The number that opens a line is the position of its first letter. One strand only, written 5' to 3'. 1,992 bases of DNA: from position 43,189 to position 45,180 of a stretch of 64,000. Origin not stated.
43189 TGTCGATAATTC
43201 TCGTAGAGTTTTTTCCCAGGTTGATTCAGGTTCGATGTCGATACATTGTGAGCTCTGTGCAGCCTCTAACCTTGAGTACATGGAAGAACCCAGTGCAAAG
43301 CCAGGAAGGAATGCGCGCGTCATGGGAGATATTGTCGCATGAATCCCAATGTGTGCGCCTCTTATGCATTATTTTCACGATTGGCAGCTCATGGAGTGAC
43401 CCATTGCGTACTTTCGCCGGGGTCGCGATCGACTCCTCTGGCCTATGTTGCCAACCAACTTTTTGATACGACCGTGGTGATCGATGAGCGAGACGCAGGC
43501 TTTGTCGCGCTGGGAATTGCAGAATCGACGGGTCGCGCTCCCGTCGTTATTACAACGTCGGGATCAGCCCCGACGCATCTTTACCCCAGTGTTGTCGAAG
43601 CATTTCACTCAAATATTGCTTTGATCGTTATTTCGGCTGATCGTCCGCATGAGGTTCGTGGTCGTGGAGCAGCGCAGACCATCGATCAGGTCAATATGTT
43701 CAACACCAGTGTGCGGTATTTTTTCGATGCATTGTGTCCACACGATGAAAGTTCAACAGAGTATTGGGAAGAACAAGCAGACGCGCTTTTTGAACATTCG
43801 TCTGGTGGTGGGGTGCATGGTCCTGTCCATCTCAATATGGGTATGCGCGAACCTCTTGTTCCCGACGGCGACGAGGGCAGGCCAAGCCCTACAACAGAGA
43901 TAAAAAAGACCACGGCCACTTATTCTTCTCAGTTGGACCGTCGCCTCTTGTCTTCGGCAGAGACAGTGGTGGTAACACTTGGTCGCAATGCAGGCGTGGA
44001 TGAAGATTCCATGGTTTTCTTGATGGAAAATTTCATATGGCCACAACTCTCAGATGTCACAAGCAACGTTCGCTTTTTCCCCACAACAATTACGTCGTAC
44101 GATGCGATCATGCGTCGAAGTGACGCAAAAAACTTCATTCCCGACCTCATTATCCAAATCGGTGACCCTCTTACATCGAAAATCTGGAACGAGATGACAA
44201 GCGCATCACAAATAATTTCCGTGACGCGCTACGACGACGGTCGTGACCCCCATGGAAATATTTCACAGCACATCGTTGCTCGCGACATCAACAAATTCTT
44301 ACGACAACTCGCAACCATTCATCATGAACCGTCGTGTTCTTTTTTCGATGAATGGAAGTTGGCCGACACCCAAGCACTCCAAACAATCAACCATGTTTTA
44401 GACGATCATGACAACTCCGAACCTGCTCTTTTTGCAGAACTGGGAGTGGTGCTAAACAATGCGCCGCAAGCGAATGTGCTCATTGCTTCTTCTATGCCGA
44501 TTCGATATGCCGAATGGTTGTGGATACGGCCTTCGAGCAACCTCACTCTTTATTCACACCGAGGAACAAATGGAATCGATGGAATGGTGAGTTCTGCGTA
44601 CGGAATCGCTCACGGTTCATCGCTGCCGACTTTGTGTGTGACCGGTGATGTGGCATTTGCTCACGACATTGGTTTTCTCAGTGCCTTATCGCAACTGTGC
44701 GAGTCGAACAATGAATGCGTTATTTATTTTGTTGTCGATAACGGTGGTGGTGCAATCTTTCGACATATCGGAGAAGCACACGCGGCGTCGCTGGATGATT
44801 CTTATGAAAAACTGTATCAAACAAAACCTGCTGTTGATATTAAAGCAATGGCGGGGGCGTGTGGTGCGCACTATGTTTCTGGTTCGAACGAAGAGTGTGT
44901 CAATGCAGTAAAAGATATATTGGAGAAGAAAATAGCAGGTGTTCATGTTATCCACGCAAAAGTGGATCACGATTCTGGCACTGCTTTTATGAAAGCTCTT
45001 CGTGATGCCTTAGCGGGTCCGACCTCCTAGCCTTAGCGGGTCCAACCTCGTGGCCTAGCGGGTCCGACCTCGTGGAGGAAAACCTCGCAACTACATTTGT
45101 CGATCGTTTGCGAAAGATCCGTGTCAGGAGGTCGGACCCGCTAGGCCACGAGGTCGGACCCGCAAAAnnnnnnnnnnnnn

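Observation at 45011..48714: Two copies of a nested long-stem palindromic element bracket menF-menG-MFS, with a compensatory arm substitution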

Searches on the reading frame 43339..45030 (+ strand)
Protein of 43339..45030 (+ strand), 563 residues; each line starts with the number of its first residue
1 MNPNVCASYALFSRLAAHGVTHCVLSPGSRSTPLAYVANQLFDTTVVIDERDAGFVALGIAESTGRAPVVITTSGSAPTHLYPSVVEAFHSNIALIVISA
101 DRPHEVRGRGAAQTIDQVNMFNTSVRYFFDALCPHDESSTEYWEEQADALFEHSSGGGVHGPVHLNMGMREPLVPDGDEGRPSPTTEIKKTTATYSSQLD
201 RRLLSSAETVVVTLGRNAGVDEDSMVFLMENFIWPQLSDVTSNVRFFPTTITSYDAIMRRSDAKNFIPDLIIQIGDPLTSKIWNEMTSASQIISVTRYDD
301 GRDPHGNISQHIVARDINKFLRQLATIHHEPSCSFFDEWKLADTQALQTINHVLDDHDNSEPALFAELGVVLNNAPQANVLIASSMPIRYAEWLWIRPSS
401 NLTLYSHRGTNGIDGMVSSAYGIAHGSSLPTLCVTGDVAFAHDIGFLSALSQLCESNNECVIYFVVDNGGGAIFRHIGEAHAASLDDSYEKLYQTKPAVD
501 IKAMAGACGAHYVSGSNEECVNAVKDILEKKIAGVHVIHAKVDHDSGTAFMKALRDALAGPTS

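Call 9: search_protein_families(library=pfam, proteins=[window:43339-45030:+])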
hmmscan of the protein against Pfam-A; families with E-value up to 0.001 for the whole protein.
window:43339-45030:+ (563 aa): 3 families
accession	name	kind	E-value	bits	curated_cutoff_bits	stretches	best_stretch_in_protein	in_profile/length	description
PF02776.23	TPP_enzyme_N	-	3.5e-22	78.9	26.8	1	10-120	6-119/119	Thiamine pyrophosphate enzyme, N-terminal TPP binding domain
PF02775.26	TPP_enzyme_C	-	2.1e-06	28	21.9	1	417-531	34-144/151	Thiamine pyrophosphate enzyme, C-terminal TPP binding domain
PF16582.11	TPP_enzyme_M_2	-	0.00012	22.4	30.1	1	211-365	42-193/208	Middle domain of thiamine pyrophosphate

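Call 20: find_homologous_proteins(query=window:43339-45030:+, max_evalue=1e-20)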
Query window:43339-45030:+ (563 aa): 7942 proteins with E <= 1e-20 among 8000 candidates; the best 120 are listed.
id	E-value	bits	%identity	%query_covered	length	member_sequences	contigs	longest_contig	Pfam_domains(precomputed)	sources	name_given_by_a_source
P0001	0.0e+0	1288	100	100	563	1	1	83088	PF02775.27,PF02776.24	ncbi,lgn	-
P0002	7.3e-213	726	57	99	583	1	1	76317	PF02775.27,PF02776.24,PF16582.12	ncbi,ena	-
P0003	3.5e-197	674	58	91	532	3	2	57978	PF02776.24,PF16582.12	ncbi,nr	ncbi:MAG TPA: 2-succinyl-5-enolpyruvyl-6-hydroxy-3-cyclohexene-1-carboxylic-acid synthase, partial [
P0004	3.7e-184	631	51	99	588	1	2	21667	PF02776.24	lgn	-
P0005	6.4e-178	610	51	99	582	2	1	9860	PF02776.24,PF16582.12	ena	-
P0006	7.7e-170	584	50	99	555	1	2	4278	PF02776.24,PF16582.12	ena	-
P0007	6.2e-159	548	47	99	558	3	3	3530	PF02776.24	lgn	-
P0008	2.5e-158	546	49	99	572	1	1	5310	PF02775.27,PF02776.24,PF16582.12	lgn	-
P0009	3.4e-155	535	46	99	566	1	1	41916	PF02776.24,PF16582.12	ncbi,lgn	-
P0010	2.9e-149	516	46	99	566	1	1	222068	PF02775.27,PF02776.24,PF16582.12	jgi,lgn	jgi:2-succinyl-5-enolpyruvyl-6-hydroxy-3-cyclohexene-1-carboxylate synthase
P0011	1.8e-147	510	45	99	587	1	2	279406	PF02776.24,PF16582.12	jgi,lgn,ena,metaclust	metaclust:\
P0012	3.2e-147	509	46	99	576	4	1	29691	PF02775.27,PF02776.24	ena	-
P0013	9.0e-142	491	46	98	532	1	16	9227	PF02775.27,PF02776.24,PF16582.12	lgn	-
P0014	2.7e-140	486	44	98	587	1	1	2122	PF02775.27,PF02776.24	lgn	-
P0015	1.0e-136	474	43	95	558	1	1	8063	PF02776.24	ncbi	-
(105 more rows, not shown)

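Call 21: find_encoding_contigs(protein=P0001, flank=10000, max_places=4)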
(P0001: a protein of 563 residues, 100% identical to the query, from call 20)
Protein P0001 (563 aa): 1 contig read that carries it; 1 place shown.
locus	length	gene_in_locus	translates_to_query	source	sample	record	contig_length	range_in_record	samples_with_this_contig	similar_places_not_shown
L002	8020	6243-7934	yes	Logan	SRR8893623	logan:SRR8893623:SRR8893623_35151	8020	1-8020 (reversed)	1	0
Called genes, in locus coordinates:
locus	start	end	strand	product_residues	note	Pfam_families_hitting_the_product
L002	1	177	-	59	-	?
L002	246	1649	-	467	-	PF01425:Amidase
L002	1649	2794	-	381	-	PF00501:AMP-binding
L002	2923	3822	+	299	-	PF00378:ECH_1, PF16113:ECH_2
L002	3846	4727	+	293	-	PF01040:UbiA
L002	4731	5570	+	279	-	PF13378:MR_MLE_C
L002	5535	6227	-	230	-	PF12697:Abhydrolase_6 (weak), PF00561:Abhydrolase_1 (weak)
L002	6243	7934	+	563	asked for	PF02776:TPP_enzyme_N, PF02775:TPP_enzyme_C (weak)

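Call 22: find_encoding_contigs(protein=P0002, flank=10000, max_places=4)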
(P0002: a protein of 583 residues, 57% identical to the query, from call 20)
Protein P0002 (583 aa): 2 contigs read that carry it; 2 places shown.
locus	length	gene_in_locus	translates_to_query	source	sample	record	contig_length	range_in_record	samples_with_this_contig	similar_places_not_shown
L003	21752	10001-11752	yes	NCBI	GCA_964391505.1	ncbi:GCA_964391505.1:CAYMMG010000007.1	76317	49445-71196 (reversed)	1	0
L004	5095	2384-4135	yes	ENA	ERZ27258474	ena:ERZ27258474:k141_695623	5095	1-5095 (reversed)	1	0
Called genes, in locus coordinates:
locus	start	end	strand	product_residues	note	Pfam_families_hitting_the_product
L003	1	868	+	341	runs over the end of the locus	PF02826:2-Hacid_dh_C, PF03446:NAD_binding_2 (weak), PF03807:F420_oxidored (weak), PF07991:KARI_N, PF01450:KARI_C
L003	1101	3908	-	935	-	PF00989:PAS (weak), PF08447:PAS_3 (weak), PF13426:PAS_9 (weak), PF00990:GGDEF, PF00563:EAL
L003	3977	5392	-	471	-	PF01425:Amidase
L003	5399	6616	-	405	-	PF00501:AMP-binding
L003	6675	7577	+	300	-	PF00378:ECH_1, PF16113:ECH_2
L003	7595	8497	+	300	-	PF01040:UbiA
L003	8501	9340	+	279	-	PF13378:MR_MLE_C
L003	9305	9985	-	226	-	PF12697:Abhydrolase_6 (weak), PF00561:Abhydrolase_1 (weak)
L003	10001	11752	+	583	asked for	PF02776:TPP_enzyme_N, PF16582:TPP_enzyme_M_2 (weak), PF02775:TPP_enzyme_C (weak)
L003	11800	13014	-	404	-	PF00425:Chorismate_bind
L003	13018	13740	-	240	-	PF01209:Ubie_methyltran, PF05148:Methyltransf_8 (weak), PF13489:Methyltransf_23 (weak), PF08241:Methyltransf_11, PF08242:Methyltransf_12 (weak), PF13649:Methyltransf_25, PF13847:Methyltransf_31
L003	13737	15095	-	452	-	PF05977:MFS_3, PF07690:MFS_1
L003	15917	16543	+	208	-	PF12766:Pyridox_oxase_2, PF01243:PNPOx_N, PF10590:PNP_phzG_C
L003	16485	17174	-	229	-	PF24675:NpmA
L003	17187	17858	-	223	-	PF00926:DHBP_synthase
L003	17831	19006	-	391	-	PF00672:HAMP, PF00512:HisKA, PF02518:HATPase_c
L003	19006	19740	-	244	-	PF00072:Response_reg, PF00486:Trans_reg_C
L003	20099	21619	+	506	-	PF07714:PK_Tyr_Ser-Thr, PF00069:Pkinase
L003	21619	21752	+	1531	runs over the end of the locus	PF00437:T2SSE (faint), PF13191:AAA_16 (faint), PF01580:FtsK_SpoIIIE, PF05729:NACHT (faint), PF13245:AAA_19 (faint), PF13401:AAA_22 (faint), PF13555:AAA_29 (faint), PF01580:FtsK_SpoIIIE, +2 more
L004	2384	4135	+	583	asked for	PF02776:TPP_enzyme_N, PF16582:TPP_enzyme_M_2 (weak), PF02775:TPP_enzyme_C (weak)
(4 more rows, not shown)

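Call 23: find_encoding_contigs(protein=P0003, flank=10000, max_places=4)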
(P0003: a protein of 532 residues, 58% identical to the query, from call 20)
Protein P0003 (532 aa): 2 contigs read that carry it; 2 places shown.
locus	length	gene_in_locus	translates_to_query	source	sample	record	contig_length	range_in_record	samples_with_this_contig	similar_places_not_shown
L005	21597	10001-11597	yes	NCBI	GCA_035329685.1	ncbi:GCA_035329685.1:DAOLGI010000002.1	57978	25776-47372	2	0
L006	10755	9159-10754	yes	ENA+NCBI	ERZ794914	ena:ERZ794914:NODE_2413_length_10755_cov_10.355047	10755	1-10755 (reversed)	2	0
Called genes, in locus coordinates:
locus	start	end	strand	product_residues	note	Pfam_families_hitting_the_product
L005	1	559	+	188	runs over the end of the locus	PF12079:DUF3558 (weak)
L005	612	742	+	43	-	PF07991:KARI_N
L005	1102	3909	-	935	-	PF00989:PAS (weak), PF08447:PAS_3 (weak), PF13426:PAS_9 (weak), PF00990:GGDEF, PF00563:EAL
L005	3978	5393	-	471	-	PF01425:Amidase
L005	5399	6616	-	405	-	PF00501:AMP-binding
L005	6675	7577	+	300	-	PF00378:ECH_1, PF16113:ECH_2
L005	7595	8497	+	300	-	PF01040:UbiA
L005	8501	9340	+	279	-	PF13378:MR_MLE_C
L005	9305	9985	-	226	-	PF12697:Abhydrolase_6 (faint), PF00561:Abhydrolase_1 (weak)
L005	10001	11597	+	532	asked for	PF02776:TPP_enzyme_N, PF16582:TPP_enzyme_M_2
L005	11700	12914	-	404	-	PF00425:Chorismate_bind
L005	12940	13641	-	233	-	PF01209:Ubie_methyltran, PF13489:Methyltransf_23 (weak), PF13649:Methyltransf_25, PF13847:Methyltransf_31, PF08241:Methyltransf_11, PF08242:Methyltransf_12 (faint)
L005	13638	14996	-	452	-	PF05977:MFS_3, PF07690:MFS_1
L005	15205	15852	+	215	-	PF12766:Pyridox_oxase_2, PF01243:PNPOx_N, PF10590:PNP_phzG_C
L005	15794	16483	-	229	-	PF24675:NpmA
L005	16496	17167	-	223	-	PF00926:DHBP_synthase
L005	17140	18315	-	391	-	PF00672:HAMP, PF00512:HisKA, PF02518:HATPase_c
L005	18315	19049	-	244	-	PF00072:Response_reg, PF00486:Trans_reg_C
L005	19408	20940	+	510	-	PF07714:PK_Tyr_Ser-Thr, PF00069:Pkinase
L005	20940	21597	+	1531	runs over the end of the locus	PF00437:T2SSE (faint), PF01580:FtsK_SpoIIIE, PF05729:NACHT (faint), PF13191:AAA_16 (faint), PF13245:AAA_19 (faint), PF13401:AAA_22 (faint), PF13555:AAA_29 (faint), PF01580:FtsK_SpoIIIE, +2 more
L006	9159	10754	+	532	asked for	PF02776:TPP_enzyme_N, PF16582:TPP_enzyme_M_2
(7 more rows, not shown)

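Call 35: find_encoding_contigs(protein=P0004, flank=8000, max_places=2)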
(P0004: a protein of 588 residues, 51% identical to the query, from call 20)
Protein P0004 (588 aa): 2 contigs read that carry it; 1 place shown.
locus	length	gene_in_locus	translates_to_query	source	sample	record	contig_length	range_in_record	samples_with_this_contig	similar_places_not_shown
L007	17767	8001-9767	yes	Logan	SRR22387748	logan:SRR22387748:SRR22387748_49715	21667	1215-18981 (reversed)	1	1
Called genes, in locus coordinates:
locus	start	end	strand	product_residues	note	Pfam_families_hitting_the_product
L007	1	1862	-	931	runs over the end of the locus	PF00989:PAS (weak), PF13426:PAS_9 (weak), PF00990:GGDEF, PF00563:EAL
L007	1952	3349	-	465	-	PF01425:Amidase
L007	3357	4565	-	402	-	PF00501:AMP-binding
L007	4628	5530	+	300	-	PF00378:ECH_1, PF16113:ECH_2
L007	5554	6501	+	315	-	PF01040:UbiA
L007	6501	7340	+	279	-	PF13378:MR_MLE_C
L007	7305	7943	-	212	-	PF00561:Abhydrolase_1 (weak), PF12146:Hydrolase_4 (weak)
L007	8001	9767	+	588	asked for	PF02776:TPP_enzyme_N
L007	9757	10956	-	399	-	PF00425:Chorismate_bind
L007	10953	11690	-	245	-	PF01209:Ubie_methyltran, PF13847:Methyltransf_31 (weak), PF08241:Methyltransf_11, PF13649:Methyltransf_25 (weak)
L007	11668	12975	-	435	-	PF05977:MFS_3, PF07690:MFS_1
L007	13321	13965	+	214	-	PF12766:Pyridox_oxase_2, PF01243:PNPOx_N, PF10590:PNP_phzG_C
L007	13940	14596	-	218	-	PF24675:NpmA, PF02390:Methyltransf_4 (weak), PF13847:Methyltransf_31 (weak)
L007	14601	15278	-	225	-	PF00926:DHBP_synthase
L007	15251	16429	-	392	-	PF00672:HAMP, PF00512:HisKA, PF02518:HATPase_c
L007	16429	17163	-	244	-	PF00072:Response_reg, PF00486:Trans_reg_C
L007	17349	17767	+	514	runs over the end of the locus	PF00069:Pkinase, PF07714:PK_Tyr_Ser-Thr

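Call 36: find_encoding_contigs(protein=P0009, flank=8000, max_places=2)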
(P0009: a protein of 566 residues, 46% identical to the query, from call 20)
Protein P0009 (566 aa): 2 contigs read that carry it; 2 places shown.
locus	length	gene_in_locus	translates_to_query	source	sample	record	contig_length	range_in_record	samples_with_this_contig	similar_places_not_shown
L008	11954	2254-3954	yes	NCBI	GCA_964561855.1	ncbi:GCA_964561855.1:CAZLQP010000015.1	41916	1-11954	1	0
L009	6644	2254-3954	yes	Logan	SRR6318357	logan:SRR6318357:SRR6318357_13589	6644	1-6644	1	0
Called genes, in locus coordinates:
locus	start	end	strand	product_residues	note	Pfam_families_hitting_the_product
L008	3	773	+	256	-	?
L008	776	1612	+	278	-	PF13378:MR_MLE_C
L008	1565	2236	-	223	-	-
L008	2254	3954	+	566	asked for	PF02776:TPP_enzyme_N, PF16582:TPP_enzyme_M_2 (faint)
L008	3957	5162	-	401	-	PF00425:Chorismate_bind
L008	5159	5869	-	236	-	PF01209:Ubie_methyltran, PF13847:Methyltransf_31 (faint), PF08241:Methyltransf_11, PF13649:Methyltransf_25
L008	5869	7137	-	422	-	PF05977:MFS_3, PF07690:MFS_1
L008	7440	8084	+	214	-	PF12766:Pyridox_oxase_2 (weak), PF01243:PNPOx_N, PF10590:PNP_phzG_C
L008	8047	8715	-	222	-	PF24675:NpmA, PF02390:Methyltransf_4 (weak), PF13847:Methyltransf_31 (faint)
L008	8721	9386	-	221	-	PF00926:DHBP_synthase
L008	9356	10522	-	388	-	PF00672:HAMP, PF00512:HisKA, PF02518:HATPase_c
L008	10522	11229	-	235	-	PF00072:Response_reg, PF00486:Trans_reg_C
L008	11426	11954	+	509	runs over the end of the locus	PF00069:Pkinase, PF07714:PK_Tyr_Ser-Thr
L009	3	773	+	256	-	?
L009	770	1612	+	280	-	PF13378:MR_MLE_C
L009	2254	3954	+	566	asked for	PF02776:TPP_enzyme_N, PF16582:TPP_enzyme_M_2 (faint)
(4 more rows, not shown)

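Call 37: find_encoding_contigs(protein=P0010, flank=8000, max_places=2)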
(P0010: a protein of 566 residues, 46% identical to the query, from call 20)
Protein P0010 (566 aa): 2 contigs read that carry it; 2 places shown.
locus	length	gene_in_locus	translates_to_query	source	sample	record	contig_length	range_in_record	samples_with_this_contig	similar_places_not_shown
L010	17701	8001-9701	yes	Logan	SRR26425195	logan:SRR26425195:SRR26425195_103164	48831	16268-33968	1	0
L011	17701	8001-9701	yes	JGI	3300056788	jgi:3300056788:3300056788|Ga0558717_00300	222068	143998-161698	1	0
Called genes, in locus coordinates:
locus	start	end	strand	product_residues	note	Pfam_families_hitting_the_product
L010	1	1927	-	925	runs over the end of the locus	PF00989:PAS, PF08447:PAS_3 (weak), PF13188:PAS_8 (weak), PF13426:PAS_9 (weak), PF00990:GGDEF, PF00563:EAL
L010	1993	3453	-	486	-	PF01425:Amidase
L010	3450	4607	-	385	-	PF00501:AMP-binding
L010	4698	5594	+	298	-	PF00378:ECH_1, PF16113:ECH_2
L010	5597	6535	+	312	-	PF01040:UbiA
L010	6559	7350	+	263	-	PF13378:MR_MLE_C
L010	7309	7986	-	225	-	PF12697:Abhydrolase_6, PF00561:Abhydrolase_1 (faint)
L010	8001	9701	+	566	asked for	PF02776:TPP_enzyme_N, PF16582:TPP_enzyme_M_2, PF02775:TPP_enzyme_C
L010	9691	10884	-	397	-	PF00425:Chorismate_bind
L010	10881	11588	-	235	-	PF01209:Ubie_methyltran, PF05148:Methyltransf_8 (faint), PF13489:Methyltransf_23 (weak), PF13649:Methyltransf_25, PF13847:Methyltransf_31, PF08241:Methyltransf_11, PF08242:Methyltransf_12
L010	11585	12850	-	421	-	PF05977:MFS_3, PF07690:MFS_1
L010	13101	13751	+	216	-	PF12766:Pyridox_oxase_2, PF01243:PNPOx_N, PF10590:PNP_phzG_C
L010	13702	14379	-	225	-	PF24675:NpmA, PF02390:Methyltransf_4 (faint)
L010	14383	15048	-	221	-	PF00926:DHBP_synthase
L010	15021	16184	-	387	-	PF00672:HAMP, PF00512:HisKA, PF02518:HATPase_c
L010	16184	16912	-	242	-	PF00072:Response_reg, PF00486:Trans_reg_C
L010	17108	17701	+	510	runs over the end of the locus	PF00069:Pkinase, PF07714:PK_Tyr_Ser-Thr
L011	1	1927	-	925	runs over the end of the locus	PF00989:PAS, PF08447:PAS_3 (weak), PF13188:PAS_8 (weak), PF13426:PAS_9 (weak), PF00990:GGDEF, PF00563:EAL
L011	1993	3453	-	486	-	PF01425:Amidase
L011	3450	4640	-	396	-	PF00501:AMP-binding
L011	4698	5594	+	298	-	PF00378:ECH_1, PF16113:ECH_2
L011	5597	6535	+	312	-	PF01040:UbiA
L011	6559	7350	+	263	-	PF13378:MR_MLE_C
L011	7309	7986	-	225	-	PF12697:Abhydrolase_6, PF00561:Abhydrolase_1 (faint)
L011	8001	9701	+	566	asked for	PF02776:TPP_enzyme_N, PF16582:TPP_enzyme_M_2, PF02775:TPP_enzyme_C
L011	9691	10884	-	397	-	PF00425:Chorismate_bind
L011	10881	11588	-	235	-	PF01209:Ubie_methyltran, PF05148:Methyltransf_8 (faint), PF13489:Methyltransf_23 (weak), PF13649:Methyltransf_25, PF13847:Methyltransf_31, PF08241:Methyltransf_11, PF08242:Methyltransf_12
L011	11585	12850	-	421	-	PF05977:MFS_3, PF07690:MFS_1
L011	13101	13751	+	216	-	PF12766:Pyridox_oxase_2, PF01243:PNPOx_N, PF10590:PNP_phzG_C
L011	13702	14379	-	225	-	PF24675:NpmA, PF02390:Methyltransf_4 (faint)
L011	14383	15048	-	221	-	PF00926:DHBP_synthase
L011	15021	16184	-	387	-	PF00672:HAMP, PF00512:HisKA, PF02518:HATPase_c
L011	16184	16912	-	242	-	PF00072:Response_reg, PF00486:Trans_reg_C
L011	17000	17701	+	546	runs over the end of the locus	PF00069:Pkinase, PF07714:PK_Tyr_Ser-Thr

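Call 60: list_cluster_members(proteins=[P0121, P0001])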
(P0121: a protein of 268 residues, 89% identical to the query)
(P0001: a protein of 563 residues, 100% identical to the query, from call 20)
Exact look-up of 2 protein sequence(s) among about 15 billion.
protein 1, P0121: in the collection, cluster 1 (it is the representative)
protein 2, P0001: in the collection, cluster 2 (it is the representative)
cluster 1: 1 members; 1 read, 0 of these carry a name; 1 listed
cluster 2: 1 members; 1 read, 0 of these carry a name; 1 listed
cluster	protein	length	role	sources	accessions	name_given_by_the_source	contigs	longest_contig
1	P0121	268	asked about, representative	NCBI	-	-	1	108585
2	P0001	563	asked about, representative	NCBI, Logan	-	-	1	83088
